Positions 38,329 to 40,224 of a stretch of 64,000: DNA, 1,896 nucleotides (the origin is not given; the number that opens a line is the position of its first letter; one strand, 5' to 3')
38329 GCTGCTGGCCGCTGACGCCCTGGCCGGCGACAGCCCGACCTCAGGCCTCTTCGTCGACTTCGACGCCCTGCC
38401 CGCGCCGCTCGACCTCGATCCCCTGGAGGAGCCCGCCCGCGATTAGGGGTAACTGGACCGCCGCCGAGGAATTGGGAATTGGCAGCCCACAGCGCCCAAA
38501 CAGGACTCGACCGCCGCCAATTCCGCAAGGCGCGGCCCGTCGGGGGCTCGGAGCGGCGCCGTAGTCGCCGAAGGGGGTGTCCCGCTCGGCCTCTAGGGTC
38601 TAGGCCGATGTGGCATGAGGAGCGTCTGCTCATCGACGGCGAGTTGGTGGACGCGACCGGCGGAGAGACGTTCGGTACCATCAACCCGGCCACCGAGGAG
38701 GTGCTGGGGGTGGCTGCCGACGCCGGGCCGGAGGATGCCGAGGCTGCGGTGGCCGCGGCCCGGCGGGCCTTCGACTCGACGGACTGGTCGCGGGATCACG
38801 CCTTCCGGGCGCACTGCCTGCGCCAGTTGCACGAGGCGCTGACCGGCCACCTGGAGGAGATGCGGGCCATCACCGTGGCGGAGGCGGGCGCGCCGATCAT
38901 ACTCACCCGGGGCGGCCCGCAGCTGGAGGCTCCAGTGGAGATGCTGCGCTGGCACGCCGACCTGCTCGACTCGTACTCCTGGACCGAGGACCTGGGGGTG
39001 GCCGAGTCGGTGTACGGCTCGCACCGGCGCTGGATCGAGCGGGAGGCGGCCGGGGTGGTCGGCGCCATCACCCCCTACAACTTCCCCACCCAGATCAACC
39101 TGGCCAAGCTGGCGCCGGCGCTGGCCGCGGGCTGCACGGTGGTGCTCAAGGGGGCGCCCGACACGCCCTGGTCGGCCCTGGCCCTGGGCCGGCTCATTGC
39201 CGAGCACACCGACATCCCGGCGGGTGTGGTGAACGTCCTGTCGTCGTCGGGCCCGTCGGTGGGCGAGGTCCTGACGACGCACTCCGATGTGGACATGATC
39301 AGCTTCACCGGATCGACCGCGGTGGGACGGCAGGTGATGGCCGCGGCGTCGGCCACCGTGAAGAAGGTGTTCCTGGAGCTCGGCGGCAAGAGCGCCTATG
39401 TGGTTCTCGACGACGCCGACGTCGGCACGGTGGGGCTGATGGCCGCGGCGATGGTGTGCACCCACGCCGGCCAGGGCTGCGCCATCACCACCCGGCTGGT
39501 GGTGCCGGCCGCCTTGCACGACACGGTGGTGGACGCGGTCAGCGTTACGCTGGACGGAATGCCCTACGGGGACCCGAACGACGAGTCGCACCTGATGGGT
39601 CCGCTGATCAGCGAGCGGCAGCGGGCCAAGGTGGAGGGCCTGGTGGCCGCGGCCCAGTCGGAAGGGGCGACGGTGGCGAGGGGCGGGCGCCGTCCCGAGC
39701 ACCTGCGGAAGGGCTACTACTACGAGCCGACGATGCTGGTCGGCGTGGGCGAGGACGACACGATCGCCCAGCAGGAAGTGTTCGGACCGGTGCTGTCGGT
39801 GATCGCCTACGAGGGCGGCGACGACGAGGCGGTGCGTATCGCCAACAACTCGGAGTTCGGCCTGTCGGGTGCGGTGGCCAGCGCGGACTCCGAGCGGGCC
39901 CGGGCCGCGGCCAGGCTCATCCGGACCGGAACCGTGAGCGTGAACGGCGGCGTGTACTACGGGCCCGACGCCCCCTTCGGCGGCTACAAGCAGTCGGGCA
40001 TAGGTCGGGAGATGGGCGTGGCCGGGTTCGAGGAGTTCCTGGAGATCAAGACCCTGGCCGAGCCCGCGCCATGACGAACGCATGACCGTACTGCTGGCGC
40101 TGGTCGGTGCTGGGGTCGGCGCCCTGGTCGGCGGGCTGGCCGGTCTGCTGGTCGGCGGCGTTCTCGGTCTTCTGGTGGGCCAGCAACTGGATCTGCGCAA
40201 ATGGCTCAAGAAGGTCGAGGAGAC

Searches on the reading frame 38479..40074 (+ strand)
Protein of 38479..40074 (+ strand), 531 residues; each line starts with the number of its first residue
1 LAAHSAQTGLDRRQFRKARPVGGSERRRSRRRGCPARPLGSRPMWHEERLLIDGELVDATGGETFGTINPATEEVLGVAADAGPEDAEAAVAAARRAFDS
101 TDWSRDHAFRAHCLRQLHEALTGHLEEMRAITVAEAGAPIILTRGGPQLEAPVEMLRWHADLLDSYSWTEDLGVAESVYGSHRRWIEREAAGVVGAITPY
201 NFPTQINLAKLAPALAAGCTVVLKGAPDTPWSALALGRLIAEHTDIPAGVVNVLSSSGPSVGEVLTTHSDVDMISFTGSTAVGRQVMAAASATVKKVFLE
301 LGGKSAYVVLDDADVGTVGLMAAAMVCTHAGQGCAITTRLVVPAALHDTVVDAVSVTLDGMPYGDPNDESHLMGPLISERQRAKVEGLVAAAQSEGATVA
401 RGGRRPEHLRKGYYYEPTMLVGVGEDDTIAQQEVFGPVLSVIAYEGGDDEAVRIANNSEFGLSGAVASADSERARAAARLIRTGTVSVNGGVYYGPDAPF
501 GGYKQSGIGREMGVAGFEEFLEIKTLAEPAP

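Call 80: search_protein_families(library=pfam, proteins=[window:38479-40074:+], max_evalue=0.0001)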
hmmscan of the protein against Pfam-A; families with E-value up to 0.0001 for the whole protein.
window:38479-40074:+ (531 aa): 1 family
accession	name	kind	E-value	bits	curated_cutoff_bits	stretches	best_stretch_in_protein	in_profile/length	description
PF00171.27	Aldedh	-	6e-139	464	23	1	59-525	4-460/461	Aldehyde dehydrogenase family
